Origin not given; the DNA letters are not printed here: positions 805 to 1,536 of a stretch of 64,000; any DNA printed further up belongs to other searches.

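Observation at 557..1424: marR gene with four copies of its probable operator, three of them downstream and evenly spaced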

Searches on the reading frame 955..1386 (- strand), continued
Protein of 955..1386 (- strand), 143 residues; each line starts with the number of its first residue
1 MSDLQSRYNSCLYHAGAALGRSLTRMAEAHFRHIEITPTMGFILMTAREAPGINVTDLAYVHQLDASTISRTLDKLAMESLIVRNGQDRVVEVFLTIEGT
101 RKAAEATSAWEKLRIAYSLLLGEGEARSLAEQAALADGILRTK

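Call 75: fold_search(model_id=the predicted structure, library=pdb)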
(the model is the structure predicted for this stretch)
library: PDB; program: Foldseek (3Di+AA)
matches with E <= 10: 1710; with E <= 0.001: 296
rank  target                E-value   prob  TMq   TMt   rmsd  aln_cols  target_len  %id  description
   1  1s3j_A                1.2e-07  1.00  0.57  0.57   7.0       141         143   21  X-ray crystal structure of YusO protein from Bacillus subtilis (released 2004-04-13)
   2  5fb2_A                3.0e-07  1.00  0.54  0.55   6.0       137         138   20  S. aureus MepR F27L Mutant bound to oligodeoxyribonucleotide (released 2016-12-14)
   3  4l9t_B                3.5e-07  1.00  0.52  0.54   6.6       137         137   20  Crystal structure of MepR F27L mutant from multidrug resistant S. aureus clinical isolate (released 2013-09-11)
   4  4l9t_A                4.5e-07  1.00  0.53  0.54   5.5       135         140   20  Crystal structure of MepR F27L mutant from multidrug resistant S. aureus clinical isolate (released 2013-09-11)
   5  3eco_A                5.7e-07  1.00  0.60  0.63   4.9       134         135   20  Crystal structure of MepR, a transcription regulator of the Staphylococcus aureus multidrug efflux pump MepA (released 2009-02-10)
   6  1s3j_B                5.7e-07  1.00  0.57  0.58   5.4       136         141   23  X-ray crystal structure of YusO protein from Bacillus subtilis (released 2004-04-13)
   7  4zzl_B                7.4e-07  1.00  0.72  0.76   3.6       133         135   21  MexR R21W derepressor mutant causing multidrug resistance in P. aeruginosa by mexAB-oprM efflux pump expression (released 2016-07-27)
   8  3bpx_B                1.2e-06  1.00  0.66  0.68   5.7       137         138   23  Crystal Structure of MarR (released 2008-05-20)
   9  1lnw_H                1.5e-06  1.00  0.69  0.71   4.1       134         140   22  CRYSTAL STRUCTURE OF THE MEXR REPRESSOR OF THE MEXAB-OPRM MULTIDRUG EFFLUX OPERON OF PSEUDOMONAS AERUGINOSA (released 2002-09-11)
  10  1lnw_G                2.3e-06  1.00  0.64  0.67   4.8       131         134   23  CRYSTAL STRUCTURE OF THE MEXR REPRESSOR OF THE MEXAB-OPRM MULTIDRUG EFFLUX OPERON OF PSEUDOMONAS AERUGINOSA (released 2002-09-11)
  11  1lnw_B                2.6e-06  1.00  0.62  0.64   4.1       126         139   21  CRYSTAL STRUCTURE OF THE MEXR REPRESSOR OF THE MEXAB-OPRM MULTIDRUG EFFLUX OPERON OF PSEUDOMONAS AERUGINOSA (released 2002-09-11)
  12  1lnw_A                3.0e-06  1.00  0.70  0.71   4.5       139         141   22  CRYSTAL STRUCTURE OF THE MEXR REPRESSOR OF THE MEXAB-OPRM MULTIDRUG EFFLUX OPERON OF PSEUDOMONAS AERUGINOSA (released 2002-09-11)
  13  2rdp                  3.0e-06  1.00  0.60  0.61   6.3       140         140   21  The structure of a MarR family protein from Bacillus stearothermophilus (released 2007-11-13)
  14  8ylg_B                3.6e-06  1.00  0.67  0.60   5.0       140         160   21  Crystal structure of Burkholderia thailandensis MftR in complex with operator DNA (released 2024-11-13)
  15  4lln_I                3.8e-06  1.00  0.69  0.71   5.0       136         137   20  Crystal structure of S. aureus MepR-DNA complex (released 2014-05-14)
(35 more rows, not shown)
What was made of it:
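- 955..1386 (-): marR: a 143-aa MarR-family winged-helix repressor from a clade-specific subfamily. The top 50 PDB fold matches are all MarR family (call 75).
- On MarR family transcription factor (the protein): The top 50 Foldseek PDB hits are all MarR family (call 75).
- The fold matches include DNA-bound MepR, AbfR and MftR (call 75).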
